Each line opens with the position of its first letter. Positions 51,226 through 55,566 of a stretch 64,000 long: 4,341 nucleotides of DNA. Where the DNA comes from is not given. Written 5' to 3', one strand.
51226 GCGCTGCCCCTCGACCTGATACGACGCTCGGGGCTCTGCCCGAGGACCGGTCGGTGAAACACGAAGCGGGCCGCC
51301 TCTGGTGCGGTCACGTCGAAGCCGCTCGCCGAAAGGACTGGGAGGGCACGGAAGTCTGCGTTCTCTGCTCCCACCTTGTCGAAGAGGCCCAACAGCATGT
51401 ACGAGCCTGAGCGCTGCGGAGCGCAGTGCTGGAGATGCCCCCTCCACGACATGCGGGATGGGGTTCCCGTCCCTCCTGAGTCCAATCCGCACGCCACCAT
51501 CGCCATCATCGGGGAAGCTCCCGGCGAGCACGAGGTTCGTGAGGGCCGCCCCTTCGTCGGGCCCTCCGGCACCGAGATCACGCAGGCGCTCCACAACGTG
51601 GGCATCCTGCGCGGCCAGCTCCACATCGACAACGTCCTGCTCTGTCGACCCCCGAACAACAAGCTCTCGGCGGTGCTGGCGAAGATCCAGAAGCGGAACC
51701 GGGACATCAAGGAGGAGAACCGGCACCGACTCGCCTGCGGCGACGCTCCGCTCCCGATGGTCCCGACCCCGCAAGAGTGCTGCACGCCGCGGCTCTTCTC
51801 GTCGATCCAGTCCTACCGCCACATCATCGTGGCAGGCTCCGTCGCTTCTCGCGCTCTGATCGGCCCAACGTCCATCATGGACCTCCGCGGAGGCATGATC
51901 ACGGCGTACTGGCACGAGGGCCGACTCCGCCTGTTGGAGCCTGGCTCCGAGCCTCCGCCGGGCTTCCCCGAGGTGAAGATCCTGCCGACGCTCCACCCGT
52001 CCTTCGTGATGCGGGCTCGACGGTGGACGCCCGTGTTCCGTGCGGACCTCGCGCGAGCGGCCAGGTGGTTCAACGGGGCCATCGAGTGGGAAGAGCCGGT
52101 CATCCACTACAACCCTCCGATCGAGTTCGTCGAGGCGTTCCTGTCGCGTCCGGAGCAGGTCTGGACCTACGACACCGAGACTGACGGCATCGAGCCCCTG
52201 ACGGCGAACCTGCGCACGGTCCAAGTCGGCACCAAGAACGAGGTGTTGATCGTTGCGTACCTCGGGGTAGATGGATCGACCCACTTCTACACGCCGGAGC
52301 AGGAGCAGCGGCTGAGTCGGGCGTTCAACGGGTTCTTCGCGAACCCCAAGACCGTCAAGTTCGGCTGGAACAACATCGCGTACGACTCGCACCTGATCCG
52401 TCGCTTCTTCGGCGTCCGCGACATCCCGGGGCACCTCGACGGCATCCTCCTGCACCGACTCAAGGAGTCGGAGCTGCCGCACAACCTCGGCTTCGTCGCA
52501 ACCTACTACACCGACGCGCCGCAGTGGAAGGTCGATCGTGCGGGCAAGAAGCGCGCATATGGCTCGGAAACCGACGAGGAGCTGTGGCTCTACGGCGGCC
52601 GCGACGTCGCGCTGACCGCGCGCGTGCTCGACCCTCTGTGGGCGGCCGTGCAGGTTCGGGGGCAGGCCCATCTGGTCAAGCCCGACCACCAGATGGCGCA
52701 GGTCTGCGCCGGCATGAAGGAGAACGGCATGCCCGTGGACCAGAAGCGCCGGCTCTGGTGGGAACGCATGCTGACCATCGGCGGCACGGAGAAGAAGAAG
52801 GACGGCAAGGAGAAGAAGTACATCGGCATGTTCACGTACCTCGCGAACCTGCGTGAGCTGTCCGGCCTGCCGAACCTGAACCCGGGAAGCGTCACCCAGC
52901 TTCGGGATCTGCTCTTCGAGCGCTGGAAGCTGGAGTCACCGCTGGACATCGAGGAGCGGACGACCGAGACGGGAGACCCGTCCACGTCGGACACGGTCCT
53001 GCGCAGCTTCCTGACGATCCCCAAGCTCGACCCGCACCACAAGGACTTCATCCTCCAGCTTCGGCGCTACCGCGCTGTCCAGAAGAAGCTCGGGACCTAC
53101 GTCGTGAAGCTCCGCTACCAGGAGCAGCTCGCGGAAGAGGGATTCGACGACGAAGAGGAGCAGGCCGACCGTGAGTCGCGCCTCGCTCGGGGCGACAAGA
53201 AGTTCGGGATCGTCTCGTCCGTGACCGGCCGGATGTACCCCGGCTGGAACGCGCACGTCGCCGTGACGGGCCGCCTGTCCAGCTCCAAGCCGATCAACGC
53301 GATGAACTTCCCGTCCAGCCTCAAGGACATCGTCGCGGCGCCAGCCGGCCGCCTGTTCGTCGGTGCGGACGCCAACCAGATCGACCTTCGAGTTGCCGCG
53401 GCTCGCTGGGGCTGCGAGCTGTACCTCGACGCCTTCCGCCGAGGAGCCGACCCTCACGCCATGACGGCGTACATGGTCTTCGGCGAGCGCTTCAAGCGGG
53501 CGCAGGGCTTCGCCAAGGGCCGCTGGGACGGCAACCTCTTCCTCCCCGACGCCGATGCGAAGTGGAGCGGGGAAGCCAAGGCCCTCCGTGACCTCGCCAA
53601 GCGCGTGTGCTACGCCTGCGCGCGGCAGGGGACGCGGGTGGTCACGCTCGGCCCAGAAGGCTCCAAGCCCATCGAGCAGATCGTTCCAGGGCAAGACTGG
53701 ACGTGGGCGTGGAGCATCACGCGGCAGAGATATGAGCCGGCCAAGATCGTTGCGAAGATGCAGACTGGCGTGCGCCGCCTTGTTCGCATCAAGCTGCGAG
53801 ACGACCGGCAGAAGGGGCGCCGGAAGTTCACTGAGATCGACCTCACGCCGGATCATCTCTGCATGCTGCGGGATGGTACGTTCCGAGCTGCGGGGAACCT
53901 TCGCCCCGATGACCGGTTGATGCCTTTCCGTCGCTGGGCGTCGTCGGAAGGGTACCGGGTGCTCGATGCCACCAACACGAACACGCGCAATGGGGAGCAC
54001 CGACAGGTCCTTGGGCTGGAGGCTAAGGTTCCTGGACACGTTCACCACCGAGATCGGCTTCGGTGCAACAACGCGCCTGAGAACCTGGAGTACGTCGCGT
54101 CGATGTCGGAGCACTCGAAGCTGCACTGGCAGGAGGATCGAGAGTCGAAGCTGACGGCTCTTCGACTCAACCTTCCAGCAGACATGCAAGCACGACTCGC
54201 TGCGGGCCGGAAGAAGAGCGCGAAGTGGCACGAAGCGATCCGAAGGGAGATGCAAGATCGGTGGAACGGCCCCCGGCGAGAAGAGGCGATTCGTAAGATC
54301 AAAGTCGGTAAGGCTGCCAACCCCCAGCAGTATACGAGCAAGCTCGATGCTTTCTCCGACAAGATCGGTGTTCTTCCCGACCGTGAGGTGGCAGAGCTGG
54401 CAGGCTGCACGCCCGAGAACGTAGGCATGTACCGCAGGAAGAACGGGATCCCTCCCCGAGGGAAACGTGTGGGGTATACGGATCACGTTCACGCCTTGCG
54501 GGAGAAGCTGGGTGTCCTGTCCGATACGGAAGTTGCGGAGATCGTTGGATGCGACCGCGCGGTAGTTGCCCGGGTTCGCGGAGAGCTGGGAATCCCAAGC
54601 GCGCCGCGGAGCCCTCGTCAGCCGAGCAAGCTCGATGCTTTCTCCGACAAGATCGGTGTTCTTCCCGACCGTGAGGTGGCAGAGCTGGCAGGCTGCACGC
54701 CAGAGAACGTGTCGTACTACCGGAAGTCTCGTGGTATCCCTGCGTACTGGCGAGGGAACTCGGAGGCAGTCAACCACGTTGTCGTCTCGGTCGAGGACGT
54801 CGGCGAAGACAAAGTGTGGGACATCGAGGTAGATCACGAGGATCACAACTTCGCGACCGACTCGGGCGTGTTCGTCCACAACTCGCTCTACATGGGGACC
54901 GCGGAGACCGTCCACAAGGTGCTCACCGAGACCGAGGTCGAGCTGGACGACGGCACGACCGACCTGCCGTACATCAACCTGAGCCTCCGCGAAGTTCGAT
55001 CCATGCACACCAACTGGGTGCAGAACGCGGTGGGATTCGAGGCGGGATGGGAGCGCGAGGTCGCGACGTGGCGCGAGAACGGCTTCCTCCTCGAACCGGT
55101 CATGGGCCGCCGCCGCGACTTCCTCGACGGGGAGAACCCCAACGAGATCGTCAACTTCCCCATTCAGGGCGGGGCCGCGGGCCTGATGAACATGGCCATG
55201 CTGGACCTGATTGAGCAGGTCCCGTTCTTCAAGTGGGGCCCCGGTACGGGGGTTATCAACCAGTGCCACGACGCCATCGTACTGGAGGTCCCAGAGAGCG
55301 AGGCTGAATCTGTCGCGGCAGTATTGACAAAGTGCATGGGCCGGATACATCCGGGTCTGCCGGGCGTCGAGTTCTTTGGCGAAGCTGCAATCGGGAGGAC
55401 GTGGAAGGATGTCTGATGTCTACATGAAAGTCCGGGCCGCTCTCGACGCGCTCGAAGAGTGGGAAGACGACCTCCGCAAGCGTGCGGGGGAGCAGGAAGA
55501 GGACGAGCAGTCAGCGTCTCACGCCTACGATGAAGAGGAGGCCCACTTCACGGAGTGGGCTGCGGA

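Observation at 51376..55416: DNA polymerase A interrupted by an HNH-NUMOD intein exactly in motif B, plus an N-terminal UDG-like domain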

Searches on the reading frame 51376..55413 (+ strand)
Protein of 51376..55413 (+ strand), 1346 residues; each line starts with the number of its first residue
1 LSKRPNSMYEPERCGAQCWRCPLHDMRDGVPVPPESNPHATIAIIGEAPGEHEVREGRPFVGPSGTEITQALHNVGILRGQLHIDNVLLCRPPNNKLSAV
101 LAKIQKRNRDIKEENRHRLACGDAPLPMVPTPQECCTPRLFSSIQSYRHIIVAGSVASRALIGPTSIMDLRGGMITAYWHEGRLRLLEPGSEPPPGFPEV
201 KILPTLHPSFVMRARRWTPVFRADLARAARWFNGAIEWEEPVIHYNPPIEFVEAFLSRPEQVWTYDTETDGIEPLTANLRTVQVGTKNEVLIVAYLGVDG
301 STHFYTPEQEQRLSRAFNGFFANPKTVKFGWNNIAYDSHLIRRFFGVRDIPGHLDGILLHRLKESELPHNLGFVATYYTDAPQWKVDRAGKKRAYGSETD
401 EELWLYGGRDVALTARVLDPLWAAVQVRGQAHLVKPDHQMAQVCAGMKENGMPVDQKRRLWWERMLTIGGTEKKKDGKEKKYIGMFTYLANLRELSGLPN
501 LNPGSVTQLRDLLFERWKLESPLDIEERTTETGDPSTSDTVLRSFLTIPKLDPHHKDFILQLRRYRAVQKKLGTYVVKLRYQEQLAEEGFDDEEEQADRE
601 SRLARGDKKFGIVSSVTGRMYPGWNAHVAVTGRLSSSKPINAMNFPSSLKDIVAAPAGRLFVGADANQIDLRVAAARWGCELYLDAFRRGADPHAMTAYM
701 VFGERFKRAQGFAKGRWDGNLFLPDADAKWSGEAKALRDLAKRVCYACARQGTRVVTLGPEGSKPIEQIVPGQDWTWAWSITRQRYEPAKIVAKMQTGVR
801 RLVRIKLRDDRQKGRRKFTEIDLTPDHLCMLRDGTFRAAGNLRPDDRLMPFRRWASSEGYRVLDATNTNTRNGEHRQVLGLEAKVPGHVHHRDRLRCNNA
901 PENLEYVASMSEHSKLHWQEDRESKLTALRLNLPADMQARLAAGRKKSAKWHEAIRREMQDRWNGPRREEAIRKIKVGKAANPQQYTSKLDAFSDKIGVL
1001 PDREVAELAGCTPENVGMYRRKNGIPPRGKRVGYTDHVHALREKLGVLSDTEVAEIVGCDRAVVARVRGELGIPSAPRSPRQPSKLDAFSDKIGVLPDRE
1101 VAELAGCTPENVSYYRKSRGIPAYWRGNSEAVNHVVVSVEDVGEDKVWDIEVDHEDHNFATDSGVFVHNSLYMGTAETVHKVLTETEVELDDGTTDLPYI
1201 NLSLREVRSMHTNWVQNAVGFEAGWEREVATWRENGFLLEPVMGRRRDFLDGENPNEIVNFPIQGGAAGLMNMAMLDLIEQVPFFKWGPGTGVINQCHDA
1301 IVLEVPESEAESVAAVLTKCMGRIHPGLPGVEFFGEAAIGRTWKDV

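Call 5: search_protein_families(library=pfam, proteins=[window:51376-55413:+], max_evalue=1)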
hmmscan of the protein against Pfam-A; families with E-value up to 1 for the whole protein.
window:51376-55413:+ (1346 aa): 8 families
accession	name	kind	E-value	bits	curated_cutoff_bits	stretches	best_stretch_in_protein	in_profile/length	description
PF00476.26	DNA_pol_A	-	3.8e-33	115.4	34.3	2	492-707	22-200/381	DNA polymerase family A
PF03167.25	UDG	-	1.3e-17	64.6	24.3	1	33-216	1-126/141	Uracil DNA glycosylase superfamily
PF13411.12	MerR_1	-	0.00017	22.1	21.6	0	1004-1029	5-30/69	MerR HTH family regulatory protein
PF01612.26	DNA_pol_A_exo1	-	0.00019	21.7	23.6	1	262-424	22-171/173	3'-5' exonuclease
PF12728.13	HTH_17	-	0.00022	21.8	27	0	1100-1128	6-34/51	Helix-turn-helix domain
PF13392.12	HNH_3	-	0.0048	16.9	24.8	1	888-907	20-39/46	HNH endonuclease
PF00376.29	MerR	-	0.062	13.6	28.2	0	1100-1127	4-31/38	MerR family regulatory protein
PF13560.12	HTH_31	-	0.13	13.1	27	0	1038-1074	6-42/64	Helix-turn-helix domain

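Call 6: search_protein_families(library=ncbifam, proteins=[window:51376-55413:+], max_evalue=1)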
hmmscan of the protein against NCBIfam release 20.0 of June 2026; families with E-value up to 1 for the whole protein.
window:51376-55413:+ (1346 aa): 16 families
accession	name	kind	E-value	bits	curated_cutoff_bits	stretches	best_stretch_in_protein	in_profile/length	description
NF004397.1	PRK05755.1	equivalog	1.2e-34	120.1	720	3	613-706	609-707/889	DNA polymerase I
NF011539.0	PRK14975.1-3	equivalog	2.9e-33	115.1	640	3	610-704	351-446/628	bifunctional 3'-5' exonuclease/DNA polymerase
NF011540.0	PRK14975.1-4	equivalog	1.5e-27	96.3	601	2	617-706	308-396/576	bifunctional 3'-5' exonuclease/DNA polymerase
NF040953.1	Arch_udg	equivalog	2.9e-23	82.3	250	1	17-96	10-89/184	type-4 uracil-DNA glycosylase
TIGR00593.1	pola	equivalog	3.7e-23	81.9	600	3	1259-1345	806-888/890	DNA polymerase I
TIGR00758.1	UDG_fam4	subfamily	5.3e-21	75.1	125.3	1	18-96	1-78/173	uracil-DNA glycosylase, family 4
TIGR03914.1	UDG_fam_dom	hypoth_equivalog_domain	1.3e-14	54.4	189.95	1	6-86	43-122/231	UdgX family uracil-DNA binding protein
NF011541.0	PRK14975.2-1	equivalog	2.3e-13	49.3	871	2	612-709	342-444/645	bifunctional 3'-5' exonuclease/DNA polymerase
NF052663.1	RtcB_rel_intein2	exception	1e-12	47.7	1050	1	819-1171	141-312/626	intein-containing RctB family protein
NF011538.0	PRK14975.1-1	equivalog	3e-06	26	389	1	618-676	285-342/557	bifunctional 3'-5' exonuclease/DNA polymerase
TIGR01443.1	intein_Cterm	domain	0.00067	19.8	15.6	1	1147-1170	2-24/24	intein C-terminal splicing region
NF038162.1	RtcB_rel_intein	exception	0.0027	15.7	1150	1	1131-1170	539-579/961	intein-containing RtcB family protein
NF038381.1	phage_DpoZ_2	exception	0.0036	15.6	350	1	664-703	508-547/754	aminoadenine-incorporating DNA polymerase DpoZ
NF005852.0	PRK07773.1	equivalog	0.0038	15.5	780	1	1133-1171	792-828/886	replicative DNA helicase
NF011542.0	PRK14975.2-2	equivalog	0.011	13.8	1061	0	615-704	499-592/802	bifunctional 3'-5' exonuclease/DNA polymerase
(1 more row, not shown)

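Call 22: list_cluster_members(proteins=[P0001, window:51397-55413:+, P0002])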
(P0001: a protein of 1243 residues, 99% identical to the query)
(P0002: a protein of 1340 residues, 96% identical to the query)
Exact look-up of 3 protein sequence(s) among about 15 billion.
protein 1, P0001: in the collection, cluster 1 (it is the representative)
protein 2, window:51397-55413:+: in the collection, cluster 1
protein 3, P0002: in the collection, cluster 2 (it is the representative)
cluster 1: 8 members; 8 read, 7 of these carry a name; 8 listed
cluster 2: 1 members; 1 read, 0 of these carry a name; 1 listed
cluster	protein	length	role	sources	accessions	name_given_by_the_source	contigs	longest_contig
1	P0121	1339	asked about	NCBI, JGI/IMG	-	DNA polymerase I-like protein with 3'-5' exonuclease and polymerase domains/uracil-DNA ...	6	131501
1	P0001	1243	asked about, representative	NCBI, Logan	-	-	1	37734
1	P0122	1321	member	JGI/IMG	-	DNA polymerase I-like protein with 3'-5' exonuclease and polymerase domains/uracil-DNA ...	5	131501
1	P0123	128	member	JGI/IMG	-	DNA polymerase I-like protein with 3'-5' exonuclease and polymerase domains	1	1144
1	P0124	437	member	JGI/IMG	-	hypothetical protein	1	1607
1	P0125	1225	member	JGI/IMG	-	DNA polymerase I-like protein with 3'-5' exonuclease and polymerase domains/uracil-DNA ...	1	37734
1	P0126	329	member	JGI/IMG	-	hypothetical protein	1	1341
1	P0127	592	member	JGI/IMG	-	hypothetical protein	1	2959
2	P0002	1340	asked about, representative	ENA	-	-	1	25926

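Call 23: find_encoding_contigs(protein=P0121, flank=3000, max_places=8)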
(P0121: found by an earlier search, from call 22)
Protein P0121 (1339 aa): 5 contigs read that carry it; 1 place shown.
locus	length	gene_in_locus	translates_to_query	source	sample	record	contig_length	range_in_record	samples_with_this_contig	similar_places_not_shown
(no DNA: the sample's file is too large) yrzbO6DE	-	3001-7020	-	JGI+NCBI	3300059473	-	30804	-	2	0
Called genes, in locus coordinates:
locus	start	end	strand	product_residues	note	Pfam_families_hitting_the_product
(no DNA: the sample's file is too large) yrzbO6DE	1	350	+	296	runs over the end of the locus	PF12705:PDDEXK_1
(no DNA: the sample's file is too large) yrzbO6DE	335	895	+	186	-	-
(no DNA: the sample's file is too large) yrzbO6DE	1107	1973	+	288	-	PF13479:AAA_24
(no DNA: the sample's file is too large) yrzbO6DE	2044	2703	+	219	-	-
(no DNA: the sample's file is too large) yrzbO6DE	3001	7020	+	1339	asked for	PF03167:UDG, PF00476:DNA_pol_A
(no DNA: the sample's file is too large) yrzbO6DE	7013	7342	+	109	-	-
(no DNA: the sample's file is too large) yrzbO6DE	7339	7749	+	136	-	-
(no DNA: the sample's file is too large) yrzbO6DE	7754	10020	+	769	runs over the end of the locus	PF00580:UvrD-helicase, PF13245:AAA_19, PF13604:AAA_30 (faint), PF13361:UvrD_C, PF13538:UvrD_C_2 (faint)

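Call 24: find_encoding_contigs(protein=P0125, flank=3000, max_places=4)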
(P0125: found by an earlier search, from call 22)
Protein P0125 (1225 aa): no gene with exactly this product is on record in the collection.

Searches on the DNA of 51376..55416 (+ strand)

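Call 7: search_dna_similar(query=window:51376-55416:+, collection=phages, mode=near, max_rows=20)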
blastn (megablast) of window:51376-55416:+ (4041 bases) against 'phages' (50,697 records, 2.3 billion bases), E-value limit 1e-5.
No match.

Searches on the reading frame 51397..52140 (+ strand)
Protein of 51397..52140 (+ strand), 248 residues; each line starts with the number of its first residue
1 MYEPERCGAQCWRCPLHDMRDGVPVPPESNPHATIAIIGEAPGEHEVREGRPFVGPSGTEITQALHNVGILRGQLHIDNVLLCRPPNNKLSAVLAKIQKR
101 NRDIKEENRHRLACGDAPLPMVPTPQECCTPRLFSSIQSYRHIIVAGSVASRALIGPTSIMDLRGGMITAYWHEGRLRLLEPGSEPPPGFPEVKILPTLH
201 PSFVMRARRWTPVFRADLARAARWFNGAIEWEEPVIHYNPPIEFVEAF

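Call 25: search_solved_structures(query=window:51397-52140:+, max_evalue=0.01, show_alignments=2)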
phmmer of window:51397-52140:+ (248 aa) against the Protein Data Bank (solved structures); distinct sequences matched with E-value up to 0.01: 30.
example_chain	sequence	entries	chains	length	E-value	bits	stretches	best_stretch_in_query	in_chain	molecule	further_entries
1l9g_A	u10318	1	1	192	9.7e-20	74.3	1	10-90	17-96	Conserved hypothetical protein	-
1vk2_A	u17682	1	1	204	1.2e-19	74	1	10-90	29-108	Uracil-DNA glycosylase TM0511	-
4zbx_A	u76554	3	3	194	3.3e-17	66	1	10-89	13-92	Uracil-DNA glycosylase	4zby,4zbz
1ui0_A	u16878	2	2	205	1.7e-15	60.4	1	9-90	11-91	Uracil-DNA Glycosylase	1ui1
8iir_A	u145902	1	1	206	2.2e-07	33.8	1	9-80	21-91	Type-4 uracil-DNA glycosylase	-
8iig_A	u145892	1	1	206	1e-06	31.6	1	9-81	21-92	Type-4 uracil-DNA glycosylase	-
8iip_A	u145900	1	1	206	1e-06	31.6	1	9-81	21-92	Type-4 uracil-DNA glycosylase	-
8iif_A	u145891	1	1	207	1.1e-06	31.6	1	9-81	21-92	Type-4 uracil-DNA glycosylase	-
8iio_A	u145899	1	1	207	1.1e-06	31.6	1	9-81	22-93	Type-4 uracil-DNA glycosylase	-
8iin_A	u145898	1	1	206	1.1e-06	31.6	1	9-80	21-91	Type-4 uracil-DNA glycosylase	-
8iim_A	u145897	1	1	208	1.1e-06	31.5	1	9-81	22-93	Type-4 uracil-DNA glycosylase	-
6ajs_A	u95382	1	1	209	1.1e-06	31.5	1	9-80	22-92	Uracil DNA glycosylase superfamily protein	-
6iob_A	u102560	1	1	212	1.2e-06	31.5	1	9-81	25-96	Phage SPO1 DNA polymerase-related protein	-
6ioc_A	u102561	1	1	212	1.2e-06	31.4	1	9-81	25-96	Phage SPO1 DNA polymerase-related protein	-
6l6s_A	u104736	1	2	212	1.2e-06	31.4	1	9-81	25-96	Phage SPO1 DNA polymerase-related protein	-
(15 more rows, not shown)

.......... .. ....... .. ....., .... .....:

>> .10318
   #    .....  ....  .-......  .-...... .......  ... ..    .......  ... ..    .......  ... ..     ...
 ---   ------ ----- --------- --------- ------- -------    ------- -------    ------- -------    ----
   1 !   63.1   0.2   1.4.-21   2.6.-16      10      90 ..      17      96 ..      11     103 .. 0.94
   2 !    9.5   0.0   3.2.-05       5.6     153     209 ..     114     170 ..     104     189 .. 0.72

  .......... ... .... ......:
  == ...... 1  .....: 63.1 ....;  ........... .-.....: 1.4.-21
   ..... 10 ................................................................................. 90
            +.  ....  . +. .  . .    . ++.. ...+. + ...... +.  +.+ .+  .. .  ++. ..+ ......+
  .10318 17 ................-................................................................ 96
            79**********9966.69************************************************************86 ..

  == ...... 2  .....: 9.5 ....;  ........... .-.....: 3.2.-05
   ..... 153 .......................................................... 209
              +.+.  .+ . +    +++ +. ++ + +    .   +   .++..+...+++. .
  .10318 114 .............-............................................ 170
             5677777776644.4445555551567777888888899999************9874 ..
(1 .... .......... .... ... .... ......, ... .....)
